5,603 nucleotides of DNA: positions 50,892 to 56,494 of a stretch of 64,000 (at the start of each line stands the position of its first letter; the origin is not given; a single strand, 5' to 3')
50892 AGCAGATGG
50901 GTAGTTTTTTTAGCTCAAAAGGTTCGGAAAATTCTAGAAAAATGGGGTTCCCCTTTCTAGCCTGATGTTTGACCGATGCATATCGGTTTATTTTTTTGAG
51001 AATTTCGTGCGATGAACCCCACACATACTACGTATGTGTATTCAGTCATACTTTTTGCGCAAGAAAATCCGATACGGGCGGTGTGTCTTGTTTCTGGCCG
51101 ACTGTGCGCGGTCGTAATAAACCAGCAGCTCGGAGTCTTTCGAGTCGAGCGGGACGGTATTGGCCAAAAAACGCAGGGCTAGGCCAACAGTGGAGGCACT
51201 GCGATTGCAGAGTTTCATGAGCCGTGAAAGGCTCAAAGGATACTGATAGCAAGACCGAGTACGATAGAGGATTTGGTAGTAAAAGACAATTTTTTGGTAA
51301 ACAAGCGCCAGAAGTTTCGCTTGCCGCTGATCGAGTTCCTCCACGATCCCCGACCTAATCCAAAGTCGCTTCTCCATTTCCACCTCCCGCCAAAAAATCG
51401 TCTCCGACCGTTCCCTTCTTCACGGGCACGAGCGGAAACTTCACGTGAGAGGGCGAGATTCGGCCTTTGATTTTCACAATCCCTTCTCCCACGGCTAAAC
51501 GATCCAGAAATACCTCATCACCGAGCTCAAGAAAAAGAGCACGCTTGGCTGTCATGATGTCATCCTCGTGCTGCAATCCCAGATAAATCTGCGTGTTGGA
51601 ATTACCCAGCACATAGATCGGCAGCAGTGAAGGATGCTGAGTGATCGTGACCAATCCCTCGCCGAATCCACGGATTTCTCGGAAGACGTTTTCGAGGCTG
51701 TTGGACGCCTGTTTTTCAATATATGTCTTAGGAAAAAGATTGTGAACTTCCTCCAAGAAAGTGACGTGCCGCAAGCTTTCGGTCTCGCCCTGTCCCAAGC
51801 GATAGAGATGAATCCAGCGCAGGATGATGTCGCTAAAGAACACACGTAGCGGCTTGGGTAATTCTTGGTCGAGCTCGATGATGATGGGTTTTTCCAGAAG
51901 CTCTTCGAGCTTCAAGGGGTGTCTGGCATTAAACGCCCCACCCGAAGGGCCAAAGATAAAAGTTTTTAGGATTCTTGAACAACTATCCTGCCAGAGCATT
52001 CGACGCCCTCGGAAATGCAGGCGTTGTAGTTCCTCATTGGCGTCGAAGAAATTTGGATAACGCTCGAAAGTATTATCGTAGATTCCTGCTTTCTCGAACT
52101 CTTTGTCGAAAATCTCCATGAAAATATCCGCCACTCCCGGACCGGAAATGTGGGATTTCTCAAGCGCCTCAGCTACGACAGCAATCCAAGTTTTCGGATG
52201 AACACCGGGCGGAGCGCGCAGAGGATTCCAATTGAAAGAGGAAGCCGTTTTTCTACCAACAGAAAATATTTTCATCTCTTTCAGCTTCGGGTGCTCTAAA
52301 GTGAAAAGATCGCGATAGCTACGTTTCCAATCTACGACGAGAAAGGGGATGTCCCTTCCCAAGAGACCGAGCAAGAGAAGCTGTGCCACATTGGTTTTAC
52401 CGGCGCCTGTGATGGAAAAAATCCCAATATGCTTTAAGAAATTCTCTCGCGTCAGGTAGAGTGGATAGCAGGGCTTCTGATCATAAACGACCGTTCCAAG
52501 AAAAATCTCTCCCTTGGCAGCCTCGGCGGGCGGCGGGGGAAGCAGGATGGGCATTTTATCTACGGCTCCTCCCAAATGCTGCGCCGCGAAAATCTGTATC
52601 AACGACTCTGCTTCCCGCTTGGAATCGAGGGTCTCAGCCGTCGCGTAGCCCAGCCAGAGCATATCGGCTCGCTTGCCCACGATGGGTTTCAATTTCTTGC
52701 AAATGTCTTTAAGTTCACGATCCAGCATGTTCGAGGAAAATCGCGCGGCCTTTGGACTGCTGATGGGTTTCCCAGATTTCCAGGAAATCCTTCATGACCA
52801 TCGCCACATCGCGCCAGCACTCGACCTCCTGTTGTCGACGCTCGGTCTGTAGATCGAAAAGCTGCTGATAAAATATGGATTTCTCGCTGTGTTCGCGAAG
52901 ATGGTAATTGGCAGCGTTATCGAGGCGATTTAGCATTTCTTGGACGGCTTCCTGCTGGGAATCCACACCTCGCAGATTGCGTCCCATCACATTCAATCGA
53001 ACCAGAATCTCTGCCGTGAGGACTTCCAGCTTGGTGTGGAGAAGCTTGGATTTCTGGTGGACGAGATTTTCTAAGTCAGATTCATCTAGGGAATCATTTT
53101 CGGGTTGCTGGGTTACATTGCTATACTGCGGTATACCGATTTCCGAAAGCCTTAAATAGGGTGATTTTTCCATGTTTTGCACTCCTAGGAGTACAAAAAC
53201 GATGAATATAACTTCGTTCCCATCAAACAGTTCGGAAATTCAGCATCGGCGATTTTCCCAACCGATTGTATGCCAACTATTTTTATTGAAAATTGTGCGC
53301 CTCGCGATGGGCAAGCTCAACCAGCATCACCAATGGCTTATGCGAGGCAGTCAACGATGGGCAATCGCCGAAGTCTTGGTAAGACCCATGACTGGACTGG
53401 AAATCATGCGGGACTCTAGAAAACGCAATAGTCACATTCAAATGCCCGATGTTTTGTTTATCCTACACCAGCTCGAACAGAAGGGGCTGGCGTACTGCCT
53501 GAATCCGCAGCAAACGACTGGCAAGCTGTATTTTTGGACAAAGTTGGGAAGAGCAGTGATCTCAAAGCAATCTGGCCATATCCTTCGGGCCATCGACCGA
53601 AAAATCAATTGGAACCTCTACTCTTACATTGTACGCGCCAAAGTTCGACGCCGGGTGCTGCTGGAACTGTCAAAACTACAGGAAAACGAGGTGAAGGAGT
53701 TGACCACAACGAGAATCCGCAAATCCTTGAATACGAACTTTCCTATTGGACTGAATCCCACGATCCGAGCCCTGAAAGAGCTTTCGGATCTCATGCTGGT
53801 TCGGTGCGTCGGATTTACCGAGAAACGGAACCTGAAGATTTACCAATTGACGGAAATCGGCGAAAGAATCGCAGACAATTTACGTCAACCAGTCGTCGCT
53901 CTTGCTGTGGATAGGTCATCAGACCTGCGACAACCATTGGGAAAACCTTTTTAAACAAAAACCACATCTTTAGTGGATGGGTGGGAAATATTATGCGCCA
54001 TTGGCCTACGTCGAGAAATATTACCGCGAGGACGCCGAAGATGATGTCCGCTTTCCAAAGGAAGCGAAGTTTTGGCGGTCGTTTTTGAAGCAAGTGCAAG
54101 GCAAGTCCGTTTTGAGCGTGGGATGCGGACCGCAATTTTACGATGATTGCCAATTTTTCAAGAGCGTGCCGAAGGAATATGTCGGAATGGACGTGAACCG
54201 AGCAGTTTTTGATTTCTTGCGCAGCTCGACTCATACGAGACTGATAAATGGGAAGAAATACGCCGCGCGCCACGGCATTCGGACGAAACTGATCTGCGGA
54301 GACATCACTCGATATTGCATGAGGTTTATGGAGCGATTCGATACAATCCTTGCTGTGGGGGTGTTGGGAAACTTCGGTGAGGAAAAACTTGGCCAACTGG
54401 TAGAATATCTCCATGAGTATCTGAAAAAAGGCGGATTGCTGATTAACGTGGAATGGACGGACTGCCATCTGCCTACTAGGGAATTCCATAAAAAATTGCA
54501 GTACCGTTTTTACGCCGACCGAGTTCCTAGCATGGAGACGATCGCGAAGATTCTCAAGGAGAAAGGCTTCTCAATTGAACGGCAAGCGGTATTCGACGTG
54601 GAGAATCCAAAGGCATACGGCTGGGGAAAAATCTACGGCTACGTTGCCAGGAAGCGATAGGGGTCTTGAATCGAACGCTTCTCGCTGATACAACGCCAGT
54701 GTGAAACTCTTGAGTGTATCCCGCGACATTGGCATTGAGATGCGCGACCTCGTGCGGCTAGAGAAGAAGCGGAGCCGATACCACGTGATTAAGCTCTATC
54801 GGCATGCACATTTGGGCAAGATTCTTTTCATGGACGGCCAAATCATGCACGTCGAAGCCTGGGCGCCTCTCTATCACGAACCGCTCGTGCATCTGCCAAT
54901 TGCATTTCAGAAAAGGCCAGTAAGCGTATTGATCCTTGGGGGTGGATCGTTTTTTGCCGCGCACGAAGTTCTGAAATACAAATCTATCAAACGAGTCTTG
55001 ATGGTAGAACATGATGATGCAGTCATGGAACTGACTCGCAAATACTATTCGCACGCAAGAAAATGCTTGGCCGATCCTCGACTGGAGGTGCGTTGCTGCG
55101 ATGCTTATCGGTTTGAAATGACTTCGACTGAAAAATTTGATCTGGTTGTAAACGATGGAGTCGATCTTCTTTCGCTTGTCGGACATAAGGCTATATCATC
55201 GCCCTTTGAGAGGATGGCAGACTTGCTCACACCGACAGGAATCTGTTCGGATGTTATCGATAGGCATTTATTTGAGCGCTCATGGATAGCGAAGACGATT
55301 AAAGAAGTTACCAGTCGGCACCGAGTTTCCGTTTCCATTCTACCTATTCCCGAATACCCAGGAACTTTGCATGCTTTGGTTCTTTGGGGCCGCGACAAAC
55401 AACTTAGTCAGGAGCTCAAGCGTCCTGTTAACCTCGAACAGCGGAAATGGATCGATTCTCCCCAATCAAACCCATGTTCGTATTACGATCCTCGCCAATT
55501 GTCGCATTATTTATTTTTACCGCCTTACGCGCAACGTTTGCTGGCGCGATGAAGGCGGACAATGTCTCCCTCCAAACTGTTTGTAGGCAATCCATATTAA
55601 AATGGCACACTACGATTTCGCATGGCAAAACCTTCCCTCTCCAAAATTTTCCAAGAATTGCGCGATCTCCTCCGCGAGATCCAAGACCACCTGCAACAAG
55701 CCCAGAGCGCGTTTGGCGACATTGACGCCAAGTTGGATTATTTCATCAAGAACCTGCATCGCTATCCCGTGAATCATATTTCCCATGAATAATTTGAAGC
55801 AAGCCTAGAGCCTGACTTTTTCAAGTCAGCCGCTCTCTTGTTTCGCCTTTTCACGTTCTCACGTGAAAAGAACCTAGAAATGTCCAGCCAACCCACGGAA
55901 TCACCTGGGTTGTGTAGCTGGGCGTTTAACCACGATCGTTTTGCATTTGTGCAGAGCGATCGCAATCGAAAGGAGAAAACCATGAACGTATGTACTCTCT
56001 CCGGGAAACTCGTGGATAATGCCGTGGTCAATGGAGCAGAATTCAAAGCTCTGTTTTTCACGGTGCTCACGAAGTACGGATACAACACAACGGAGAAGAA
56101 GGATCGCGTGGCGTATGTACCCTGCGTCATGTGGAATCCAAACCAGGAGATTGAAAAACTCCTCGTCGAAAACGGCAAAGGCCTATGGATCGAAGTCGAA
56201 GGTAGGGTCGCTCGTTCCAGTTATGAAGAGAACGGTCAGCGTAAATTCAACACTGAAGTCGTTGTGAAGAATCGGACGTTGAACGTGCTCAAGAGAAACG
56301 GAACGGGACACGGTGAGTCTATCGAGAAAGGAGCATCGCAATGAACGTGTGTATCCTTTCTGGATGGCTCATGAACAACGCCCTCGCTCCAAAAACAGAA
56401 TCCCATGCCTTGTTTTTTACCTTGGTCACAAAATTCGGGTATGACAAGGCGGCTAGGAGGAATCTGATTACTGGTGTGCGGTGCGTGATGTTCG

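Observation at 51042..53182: Three-gene operon: coiled-coil protein, HerA/FtsK-like ATPase, small HTH protein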

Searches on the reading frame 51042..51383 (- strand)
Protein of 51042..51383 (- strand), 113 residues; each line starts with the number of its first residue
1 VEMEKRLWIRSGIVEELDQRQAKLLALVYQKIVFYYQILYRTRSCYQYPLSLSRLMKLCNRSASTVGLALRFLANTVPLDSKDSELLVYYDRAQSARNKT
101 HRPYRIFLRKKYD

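Call 3: search_protein_families(library=pfam, proteins=[window:51042-51383:-], max_evalue=0.1)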
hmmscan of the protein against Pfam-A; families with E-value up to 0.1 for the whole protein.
window:51042-51383:- (113 aa): 0 families

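Call 4: search_protein_families(library=padloc, proteins=[window:51042-51383:-], max_evalue=0.1)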
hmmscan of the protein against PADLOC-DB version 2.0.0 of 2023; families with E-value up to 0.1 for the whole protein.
window:51042-51383:- (113 aa): 0 families

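Call 5: search_protein_families(library=ncbifam, proteins=[window:51042-51383:-], max_evalue=0.1)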
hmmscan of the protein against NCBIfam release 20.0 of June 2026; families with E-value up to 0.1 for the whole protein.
window:51042-51383:- (113 aa): 0 families

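Call 19: search_protein_families(library=phrogs, proteins=[window:51042-51383:-], max_evalue=0.01)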
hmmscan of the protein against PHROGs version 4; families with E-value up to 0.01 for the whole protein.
window:51042-51383:- (113 aa): 0 families

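Call 22: find_homologous_proteins(query=window:51042-51383:-, max_evalue=0.001)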
Query window:51042-51383:- (113 aa): 336 proteins with E <= 0.001 among 345 candidates; the best 120 are listed.
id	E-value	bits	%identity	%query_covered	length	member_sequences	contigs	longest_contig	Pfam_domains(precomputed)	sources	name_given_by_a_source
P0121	1.2e-65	236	100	98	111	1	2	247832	-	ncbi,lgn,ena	-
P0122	7.0e-46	173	72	98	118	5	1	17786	-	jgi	-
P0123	8.6e-46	172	70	98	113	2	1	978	-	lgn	-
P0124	3.1e-45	170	71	100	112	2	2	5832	-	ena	-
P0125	3.3e-45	170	70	100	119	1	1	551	-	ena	-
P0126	5.0e-45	170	70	98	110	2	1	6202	-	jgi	jgi:hypothetical protein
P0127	1.1e-44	169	72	96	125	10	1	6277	-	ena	-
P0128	2.4e-44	168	72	96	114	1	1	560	-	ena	-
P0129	3.3e-44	167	68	98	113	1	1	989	-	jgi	jgi:hypothetical protein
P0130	3.6e-44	167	70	98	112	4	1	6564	-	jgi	jgi:hypothetical protein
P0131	3.6e-44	167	74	98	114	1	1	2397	-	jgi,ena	-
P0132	3.6e-44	167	72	98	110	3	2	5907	-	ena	-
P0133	4.8e-44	167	72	96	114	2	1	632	-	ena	-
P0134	5.2e-44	167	72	98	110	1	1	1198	-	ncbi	-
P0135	5.4e-44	166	72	96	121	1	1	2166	-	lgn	-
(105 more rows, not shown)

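Call 30: predict_structure(alignment_id=A1)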
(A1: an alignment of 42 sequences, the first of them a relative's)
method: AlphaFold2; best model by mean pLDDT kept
length: 111 residues; sequences in the alignment: 42
mean_pLDDT: 85.1   pTM: 0.77
mean pLDDT of the five models: 85.1, 83.8, 81.9, 81.0, 80.7
residues with pLDDT >= 90: 55; 70-90: 39; 50-70: 15; < 50: 2
segments of 3 or more residues with pLDDT < 50: none
pLDDT, mean of each block of 10 residues (from residue 1): 86 91 95 94 90 94 91 84 76 66 73 37
secondary structure, 60 per line:
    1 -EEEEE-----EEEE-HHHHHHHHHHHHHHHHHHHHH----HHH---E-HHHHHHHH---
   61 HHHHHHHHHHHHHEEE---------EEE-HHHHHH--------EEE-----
elements in order: E2-6 E12-15 H17-37 H50-57 H61-73 E74-76 E86-88 H90-95 E104-106

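Call 34: fold_search(model_id=the predicted structure, library=pdb)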
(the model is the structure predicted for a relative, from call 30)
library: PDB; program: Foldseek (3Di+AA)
matches with E <= 10: 570; with E <= 0.001: 0
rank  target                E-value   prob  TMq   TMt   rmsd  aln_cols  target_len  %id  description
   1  4ro3_A                7.3e-02  0.82  0.42  0.41   4.9       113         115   14  1.8 Angstrom Crystal Structure of the N-terminal Domain of Protein with Unknown Function from Vibrio cholerae. (released 2014-12-03)
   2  8reb_M                1.3e-01  0.90  0.36  0.12   9.9        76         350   17  Cryo-EM structure of bacterial RNA polymerase-sigma54 initial transcribing complex - 6nt complex (released 2024-01-17)
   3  4ro3_B                2.7e-01  0.57  0.42  0.41   4.9       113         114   11  1.8 Angstrom Crystal Structure of the N-terminal Domain of Protein with Unknown Function from Vibrio cholerae. (released 2014-12-03)
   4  4lll_M                3.2e-01  0.69  0.36  0.33   5.7        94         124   20  Crystal structure of S. aureus MepR-DNA complex (released 2014-05-14)
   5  4l9t_B                3.4e-01  0.72  0.38  0.32   5.0        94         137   20  Crystal structure of MepR F27L mutant from multidrug resistant S. aureus clinical isolate (released 2013-09-11)
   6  3eco_A                3.7e-01  0.72  0.39  0.33   5.6        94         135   18  Crystal structure of MepR, a transcription regulator of the Staphylococcus aureus multidrug efflux pump MepA (released 2009-02-10)
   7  5ffx_D                3.7e-01  0.60  0.36  0.30   5.3        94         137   21  S. aureus MepR G34K Mutant (released 2016-12-21)
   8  3k2z_A                3.7e-01  0.47  0.33  0.21   5.7        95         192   17  Crystal structure of a LexA protein from Thermotoga maritima (released 2010-10-06)
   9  2vt3_B                4.1e-01  0.75  0.37  0.21   2.7        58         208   17  Structure and functional properties of the Bacillus subtilis transcriptional repressor Rex (released 2008-09-09)
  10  4l9j_A                4.1e-01  0.57  0.35  0.29   6.1        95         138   21  Crystal structure of S. aureus MepR in DNA-binding conformation (released 2013-09-11)
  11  5ffx_A                4.7e-01  0.60  0.37  0.31   5.2        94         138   20  S. aureus MepR G34K Mutant (released 2016-12-21)
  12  4l9t_A                5.0e-01  0.66  0.38  0.31   5.0        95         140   21  Crystal structure of MepR F27L mutant from multidrug resistant S. aureus clinical isolate (released 2013-09-11)
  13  2vt2_B                5.3e-01  0.66  0.36  0.21   2.7        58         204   17  Structure and functional properties of the Bacillus subtilis transcriptional repressor Rex (released 2008-09-09)
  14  4lln_D                5.3e-01  0.57  0.37  0.30   5.4        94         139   20  Crystal structure of S. aureus MepR-DNA complex (released 2014-05-14)
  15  9q97_M                5.6e-01  0.72  0.37  0.11   6.6        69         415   17  CryoEM structure of bacterial transcription intermediate complex mediated by activator PspF containing nifH promoter D (released 2025-03-26)
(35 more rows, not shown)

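Call 102: search_solved_structures(query=A1, max_evalue=10)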
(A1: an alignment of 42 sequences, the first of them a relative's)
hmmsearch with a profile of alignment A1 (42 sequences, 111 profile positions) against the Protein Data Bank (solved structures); distinct sequences matched with E-value up to 10: 0.

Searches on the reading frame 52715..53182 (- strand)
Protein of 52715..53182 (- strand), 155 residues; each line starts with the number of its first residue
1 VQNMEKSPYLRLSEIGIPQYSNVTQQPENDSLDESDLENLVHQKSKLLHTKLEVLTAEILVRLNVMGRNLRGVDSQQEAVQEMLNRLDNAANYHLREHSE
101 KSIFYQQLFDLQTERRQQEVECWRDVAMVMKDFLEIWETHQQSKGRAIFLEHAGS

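Call 3: search_protein_families(library=pfam, proteins=[window:52715-53182:-], max_evalue=0.1)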
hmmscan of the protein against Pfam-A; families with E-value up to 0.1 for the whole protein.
window:52715-53182:- (155 aa): 1 family
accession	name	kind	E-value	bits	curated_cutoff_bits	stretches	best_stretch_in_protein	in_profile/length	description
PF17675.6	APG6_N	-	0.057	14.3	45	1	20-122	28-125/132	Apg6 coiled-coil region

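Call 4: search_protein_families(library=padloc, proteins=[window:52715-53182:-], max_evalue=0.1)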
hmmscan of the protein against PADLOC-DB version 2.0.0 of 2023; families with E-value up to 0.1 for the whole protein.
window:52715-53182:- (155 aa): 0 families

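Call 5: search_protein_families(library=ncbifam, proteins=[window:52715-53182:-], max_evalue=0.1)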
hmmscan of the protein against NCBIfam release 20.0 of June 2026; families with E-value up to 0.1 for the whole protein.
window:52715-53182:- (155 aa): 1 family
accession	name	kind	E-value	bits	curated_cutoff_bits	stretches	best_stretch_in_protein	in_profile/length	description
NF008946.0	PRK12293.1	equivalog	0.034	13.6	224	1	2-62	137-197/282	ATP phosphoribosyltransferase regulatory subunit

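Call 19: search_protein_families(library=phrogs, proteins=[window:52715-53182:-], max_evalue=0.01)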
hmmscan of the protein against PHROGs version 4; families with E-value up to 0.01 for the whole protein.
window:52715-53182:- (155 aa): 0 families

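Call 26: find_homologous_proteins(query=window:52715-53182:-, max_evalue=0.001)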
Query window:52715-53182:- (155 aa): 53 proteins with E <= 0.001 among 67 candidates.
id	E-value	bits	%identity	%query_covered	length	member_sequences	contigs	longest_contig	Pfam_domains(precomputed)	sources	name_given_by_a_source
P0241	1.8e-93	328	100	98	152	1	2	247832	-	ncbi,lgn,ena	-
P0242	4.7e-50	187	64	88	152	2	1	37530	-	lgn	-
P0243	3.2e-49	185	70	79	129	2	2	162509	-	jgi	jgi:hypothetical protein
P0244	3.6e-48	181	59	98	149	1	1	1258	-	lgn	-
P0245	2.5e-42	162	52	93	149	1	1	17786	-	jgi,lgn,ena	-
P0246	1.8e-41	160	52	90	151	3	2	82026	-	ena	-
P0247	1.6e-38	150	48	98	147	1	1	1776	-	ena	-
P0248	2.6e-38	149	49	87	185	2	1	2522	-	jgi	-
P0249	4.3e-38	149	51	85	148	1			-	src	-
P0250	8.3e-38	148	52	84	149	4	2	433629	-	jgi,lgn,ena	jgi:hypothetical protein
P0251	1.1e-37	147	50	85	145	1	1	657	-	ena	-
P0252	1.5e-37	147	53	86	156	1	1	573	-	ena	-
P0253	1.8e-37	147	57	76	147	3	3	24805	-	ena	-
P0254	2.7e-37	146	51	85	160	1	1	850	-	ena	-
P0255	2.9e-37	146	49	88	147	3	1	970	-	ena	-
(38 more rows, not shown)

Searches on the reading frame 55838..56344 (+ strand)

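Call 3: search_protein_families(library=pfam, proteins=[window:55838-56344:+], max_evalue=0.1)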
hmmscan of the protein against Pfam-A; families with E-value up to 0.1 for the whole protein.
window:55838-56344:+ (168 aa): 1 family
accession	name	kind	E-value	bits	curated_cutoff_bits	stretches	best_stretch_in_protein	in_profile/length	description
PF00436.31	SSB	-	1.3e-07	32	26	1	49-145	1-100/104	Single-strand binding protein family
